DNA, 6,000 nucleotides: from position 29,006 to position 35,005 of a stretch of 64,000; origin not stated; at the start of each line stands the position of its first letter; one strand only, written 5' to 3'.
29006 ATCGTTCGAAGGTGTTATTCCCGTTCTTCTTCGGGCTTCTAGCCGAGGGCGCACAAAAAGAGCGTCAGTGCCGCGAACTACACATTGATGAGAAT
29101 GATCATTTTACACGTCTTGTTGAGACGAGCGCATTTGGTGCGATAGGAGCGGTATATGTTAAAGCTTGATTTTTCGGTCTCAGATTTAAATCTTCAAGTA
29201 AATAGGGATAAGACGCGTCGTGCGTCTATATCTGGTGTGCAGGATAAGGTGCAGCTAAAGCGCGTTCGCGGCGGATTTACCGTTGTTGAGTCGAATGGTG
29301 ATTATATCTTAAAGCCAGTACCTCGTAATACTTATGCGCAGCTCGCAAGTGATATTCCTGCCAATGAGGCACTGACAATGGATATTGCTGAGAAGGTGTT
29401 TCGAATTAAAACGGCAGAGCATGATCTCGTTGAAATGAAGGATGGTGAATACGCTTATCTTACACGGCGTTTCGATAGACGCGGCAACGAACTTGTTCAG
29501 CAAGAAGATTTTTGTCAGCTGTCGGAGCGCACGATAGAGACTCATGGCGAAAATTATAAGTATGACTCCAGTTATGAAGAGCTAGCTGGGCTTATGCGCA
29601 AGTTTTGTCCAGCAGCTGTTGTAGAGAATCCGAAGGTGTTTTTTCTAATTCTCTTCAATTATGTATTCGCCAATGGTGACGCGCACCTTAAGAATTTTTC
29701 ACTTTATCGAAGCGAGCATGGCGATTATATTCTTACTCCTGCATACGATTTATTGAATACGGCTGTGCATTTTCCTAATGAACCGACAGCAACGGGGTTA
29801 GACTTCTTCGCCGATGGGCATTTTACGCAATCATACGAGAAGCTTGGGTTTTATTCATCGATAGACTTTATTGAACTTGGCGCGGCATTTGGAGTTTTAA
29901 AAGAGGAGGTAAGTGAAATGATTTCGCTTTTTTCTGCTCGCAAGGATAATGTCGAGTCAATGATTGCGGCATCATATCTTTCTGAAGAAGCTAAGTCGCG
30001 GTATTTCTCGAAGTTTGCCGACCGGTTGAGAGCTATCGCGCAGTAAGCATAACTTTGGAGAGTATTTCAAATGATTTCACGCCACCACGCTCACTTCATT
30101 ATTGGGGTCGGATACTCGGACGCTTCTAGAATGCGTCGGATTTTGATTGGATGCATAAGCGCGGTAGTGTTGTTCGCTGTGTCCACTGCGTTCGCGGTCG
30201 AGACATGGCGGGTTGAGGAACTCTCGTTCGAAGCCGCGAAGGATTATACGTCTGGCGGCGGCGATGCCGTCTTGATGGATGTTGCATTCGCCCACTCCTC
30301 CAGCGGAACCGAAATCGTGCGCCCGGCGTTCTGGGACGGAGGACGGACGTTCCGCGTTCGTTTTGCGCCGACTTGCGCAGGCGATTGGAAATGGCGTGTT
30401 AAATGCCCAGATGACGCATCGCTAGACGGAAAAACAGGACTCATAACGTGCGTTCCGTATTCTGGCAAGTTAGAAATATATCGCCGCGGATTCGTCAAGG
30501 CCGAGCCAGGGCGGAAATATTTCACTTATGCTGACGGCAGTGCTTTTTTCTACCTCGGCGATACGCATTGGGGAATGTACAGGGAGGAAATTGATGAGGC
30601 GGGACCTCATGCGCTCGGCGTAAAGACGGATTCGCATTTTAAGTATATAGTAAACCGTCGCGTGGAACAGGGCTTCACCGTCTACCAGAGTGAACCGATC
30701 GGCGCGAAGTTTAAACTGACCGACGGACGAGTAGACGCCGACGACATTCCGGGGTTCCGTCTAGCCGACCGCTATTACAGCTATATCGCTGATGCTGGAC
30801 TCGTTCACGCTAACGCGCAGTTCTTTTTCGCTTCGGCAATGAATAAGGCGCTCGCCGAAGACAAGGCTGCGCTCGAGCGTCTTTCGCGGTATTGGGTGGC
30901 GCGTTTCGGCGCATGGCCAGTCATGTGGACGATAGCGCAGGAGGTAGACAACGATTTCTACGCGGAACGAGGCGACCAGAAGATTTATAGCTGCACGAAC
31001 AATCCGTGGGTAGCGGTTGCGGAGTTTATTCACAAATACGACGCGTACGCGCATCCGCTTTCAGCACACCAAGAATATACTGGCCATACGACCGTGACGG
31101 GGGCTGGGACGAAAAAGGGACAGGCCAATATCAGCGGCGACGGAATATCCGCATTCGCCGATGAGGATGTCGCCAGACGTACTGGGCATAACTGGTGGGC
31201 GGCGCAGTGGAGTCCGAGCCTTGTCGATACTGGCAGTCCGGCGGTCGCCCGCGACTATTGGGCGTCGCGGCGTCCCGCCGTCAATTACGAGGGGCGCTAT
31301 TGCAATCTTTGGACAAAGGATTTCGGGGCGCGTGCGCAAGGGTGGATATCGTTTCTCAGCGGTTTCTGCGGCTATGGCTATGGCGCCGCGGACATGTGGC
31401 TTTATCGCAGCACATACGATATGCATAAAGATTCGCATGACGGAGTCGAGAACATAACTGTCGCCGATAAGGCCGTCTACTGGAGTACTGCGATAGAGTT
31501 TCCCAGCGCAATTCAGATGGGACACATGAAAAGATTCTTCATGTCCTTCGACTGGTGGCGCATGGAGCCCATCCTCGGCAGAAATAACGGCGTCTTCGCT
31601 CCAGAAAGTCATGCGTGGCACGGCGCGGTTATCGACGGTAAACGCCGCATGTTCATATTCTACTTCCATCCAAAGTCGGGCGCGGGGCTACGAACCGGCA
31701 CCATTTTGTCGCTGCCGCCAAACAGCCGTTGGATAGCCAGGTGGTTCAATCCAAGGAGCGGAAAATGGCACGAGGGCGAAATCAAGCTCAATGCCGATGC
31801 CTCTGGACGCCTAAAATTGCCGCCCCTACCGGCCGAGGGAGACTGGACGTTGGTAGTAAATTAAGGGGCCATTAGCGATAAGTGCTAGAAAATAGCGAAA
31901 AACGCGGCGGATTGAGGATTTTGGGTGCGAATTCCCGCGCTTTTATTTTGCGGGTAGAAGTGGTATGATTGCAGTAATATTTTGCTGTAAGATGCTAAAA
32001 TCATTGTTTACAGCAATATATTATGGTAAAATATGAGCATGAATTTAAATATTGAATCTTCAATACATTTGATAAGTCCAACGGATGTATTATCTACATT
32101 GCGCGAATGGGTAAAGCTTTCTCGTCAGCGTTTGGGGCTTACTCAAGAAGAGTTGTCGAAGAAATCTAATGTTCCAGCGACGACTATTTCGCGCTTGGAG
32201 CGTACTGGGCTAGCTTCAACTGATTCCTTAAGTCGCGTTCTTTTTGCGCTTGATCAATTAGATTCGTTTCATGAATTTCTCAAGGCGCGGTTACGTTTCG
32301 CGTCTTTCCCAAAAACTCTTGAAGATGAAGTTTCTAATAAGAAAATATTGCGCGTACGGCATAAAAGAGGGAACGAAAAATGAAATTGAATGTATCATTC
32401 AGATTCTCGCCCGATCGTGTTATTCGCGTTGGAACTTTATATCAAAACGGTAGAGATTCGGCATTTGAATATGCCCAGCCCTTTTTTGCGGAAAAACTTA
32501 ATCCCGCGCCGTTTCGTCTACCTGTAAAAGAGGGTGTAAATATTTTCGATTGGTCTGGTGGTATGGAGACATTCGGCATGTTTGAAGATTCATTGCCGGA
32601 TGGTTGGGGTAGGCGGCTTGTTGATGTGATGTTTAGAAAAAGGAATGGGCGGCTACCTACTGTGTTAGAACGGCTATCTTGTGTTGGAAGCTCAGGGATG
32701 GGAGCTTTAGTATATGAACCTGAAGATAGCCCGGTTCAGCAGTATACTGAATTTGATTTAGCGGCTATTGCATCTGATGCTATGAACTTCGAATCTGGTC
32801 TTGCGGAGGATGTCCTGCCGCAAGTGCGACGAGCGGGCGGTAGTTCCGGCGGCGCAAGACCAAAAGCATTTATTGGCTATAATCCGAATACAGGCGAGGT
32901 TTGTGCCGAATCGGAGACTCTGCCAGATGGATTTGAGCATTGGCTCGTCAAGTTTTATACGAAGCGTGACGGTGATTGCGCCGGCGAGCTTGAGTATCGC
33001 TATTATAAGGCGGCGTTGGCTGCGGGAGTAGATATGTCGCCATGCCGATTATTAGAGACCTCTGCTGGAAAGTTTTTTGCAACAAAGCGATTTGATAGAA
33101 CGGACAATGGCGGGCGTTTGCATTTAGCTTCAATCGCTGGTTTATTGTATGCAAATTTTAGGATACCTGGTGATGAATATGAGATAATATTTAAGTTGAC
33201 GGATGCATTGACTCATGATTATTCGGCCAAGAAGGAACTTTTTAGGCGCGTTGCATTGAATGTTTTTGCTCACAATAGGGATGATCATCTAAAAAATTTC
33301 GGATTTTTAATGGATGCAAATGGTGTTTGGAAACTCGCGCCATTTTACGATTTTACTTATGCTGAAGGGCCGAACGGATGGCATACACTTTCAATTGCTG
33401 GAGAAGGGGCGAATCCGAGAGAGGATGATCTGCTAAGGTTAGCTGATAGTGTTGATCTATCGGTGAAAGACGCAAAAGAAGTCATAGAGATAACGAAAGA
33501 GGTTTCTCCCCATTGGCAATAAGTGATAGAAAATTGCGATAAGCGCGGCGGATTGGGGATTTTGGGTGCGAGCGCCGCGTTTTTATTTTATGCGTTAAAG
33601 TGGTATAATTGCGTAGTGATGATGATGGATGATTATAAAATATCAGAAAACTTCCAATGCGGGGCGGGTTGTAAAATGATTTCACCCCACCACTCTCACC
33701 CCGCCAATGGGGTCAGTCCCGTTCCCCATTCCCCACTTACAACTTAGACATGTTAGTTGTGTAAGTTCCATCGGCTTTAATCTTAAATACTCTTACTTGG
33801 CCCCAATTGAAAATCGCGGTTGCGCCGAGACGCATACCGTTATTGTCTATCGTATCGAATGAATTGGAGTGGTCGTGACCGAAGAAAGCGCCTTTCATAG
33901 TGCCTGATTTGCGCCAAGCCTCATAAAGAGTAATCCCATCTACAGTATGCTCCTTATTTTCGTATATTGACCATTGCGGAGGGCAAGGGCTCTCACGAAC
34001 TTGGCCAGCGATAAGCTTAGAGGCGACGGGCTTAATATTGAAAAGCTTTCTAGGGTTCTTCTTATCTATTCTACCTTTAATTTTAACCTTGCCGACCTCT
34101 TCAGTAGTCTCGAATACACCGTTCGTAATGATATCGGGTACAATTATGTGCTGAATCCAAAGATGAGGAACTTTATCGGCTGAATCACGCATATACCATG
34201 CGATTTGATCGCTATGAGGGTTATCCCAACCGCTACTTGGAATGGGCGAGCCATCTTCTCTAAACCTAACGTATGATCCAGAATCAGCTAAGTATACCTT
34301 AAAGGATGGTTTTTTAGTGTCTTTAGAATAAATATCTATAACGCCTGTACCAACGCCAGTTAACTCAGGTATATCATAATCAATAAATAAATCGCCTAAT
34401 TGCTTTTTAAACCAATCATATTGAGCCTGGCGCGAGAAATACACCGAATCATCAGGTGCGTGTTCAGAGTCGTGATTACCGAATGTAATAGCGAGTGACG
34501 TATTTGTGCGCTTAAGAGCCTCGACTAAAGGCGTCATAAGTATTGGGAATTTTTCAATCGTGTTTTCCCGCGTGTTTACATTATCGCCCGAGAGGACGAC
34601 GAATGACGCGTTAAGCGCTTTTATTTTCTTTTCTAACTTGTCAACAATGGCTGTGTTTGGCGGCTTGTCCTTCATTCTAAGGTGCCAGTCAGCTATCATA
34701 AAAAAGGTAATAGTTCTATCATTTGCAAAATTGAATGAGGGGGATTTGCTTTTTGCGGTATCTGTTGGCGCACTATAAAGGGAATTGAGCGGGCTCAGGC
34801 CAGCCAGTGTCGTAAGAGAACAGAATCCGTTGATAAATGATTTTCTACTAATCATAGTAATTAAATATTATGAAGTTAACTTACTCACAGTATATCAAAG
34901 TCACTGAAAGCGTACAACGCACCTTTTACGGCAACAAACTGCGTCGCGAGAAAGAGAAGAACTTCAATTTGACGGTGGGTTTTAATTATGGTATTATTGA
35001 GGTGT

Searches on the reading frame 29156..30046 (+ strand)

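Call 75: search_protein_families(library=pfam, proteins=[window:29156-30046:+], max_evalue=0.001)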
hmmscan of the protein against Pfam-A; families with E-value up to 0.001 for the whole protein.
window:29156-30046:+ (296 aa): 1 family
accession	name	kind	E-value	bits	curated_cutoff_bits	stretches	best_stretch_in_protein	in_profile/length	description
PF07804.18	HipA_C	-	2.4e-40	138.9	30.5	1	24-256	2-202/213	HipA-like C-terminal domain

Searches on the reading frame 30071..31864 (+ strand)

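Call 75: search_protein_families(library=pfam, proteins=[window:30071-31864:+], max_evalue=0.001)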
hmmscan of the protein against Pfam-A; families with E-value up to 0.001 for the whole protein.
window:30071-31864:+ (597 aa): 2 families
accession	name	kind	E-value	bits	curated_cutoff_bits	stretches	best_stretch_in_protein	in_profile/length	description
PF13204.13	Apiosidase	-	5.6e-31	108.8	26.5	1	147-496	3-319/320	Apiosidase-like, catalytic domain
PF16586.11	DUF5060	-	3.3e-16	59.7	27.2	1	43-112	2-69/70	Domain of unknown function (DUF5060)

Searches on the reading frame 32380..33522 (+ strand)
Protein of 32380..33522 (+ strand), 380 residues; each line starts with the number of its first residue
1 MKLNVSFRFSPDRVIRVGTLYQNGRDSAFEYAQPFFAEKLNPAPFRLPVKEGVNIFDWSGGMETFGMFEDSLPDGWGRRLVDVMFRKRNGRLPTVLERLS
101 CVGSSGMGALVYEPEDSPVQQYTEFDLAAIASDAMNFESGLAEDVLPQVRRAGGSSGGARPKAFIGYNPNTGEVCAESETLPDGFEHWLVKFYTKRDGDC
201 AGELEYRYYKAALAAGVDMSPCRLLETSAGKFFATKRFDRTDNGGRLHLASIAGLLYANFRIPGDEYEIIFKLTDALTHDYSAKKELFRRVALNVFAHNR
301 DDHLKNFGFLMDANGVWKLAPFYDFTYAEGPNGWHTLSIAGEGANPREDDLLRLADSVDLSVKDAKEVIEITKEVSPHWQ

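Call 11: search_protein_families(library=pfam, proteins=[window:32380-33522:+], max_evalue=0.01)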
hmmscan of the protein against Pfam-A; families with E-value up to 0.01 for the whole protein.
window:32380-33522:+ (380 aa): 2 families
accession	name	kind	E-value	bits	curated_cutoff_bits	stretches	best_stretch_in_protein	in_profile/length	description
PF07804.18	HipA_C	-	1.9e-44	152.3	30.5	1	155-378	2-212/213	HipA-like C-terminal domain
PF13657.11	Couple_hipA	-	2.1e-08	35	22.5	1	16-112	9-98/99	HipA N-terminal domain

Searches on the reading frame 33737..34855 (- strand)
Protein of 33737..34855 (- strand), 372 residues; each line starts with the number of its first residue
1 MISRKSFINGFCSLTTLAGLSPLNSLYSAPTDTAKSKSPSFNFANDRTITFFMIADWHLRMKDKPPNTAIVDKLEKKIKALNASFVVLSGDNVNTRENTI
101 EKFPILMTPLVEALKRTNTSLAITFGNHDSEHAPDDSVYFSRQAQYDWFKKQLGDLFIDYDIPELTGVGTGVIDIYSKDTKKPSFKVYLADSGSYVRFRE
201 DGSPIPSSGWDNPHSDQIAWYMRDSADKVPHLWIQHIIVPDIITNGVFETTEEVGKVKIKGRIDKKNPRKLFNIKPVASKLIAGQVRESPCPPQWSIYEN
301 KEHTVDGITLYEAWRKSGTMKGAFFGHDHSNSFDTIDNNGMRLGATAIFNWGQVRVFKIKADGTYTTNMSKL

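Call 11: search_protein_families(library=pfam, proteins=[window:33737-34855:-], max_evalue=0.01)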
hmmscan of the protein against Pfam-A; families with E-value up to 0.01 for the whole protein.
window:33737-34855:- (372 aa): 1 family
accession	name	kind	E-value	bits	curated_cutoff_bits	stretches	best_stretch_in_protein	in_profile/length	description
PF00149.33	Metallophos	-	4.4e-07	31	21.5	1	50-174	2-109/191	Calcineurin-like phosphoesterase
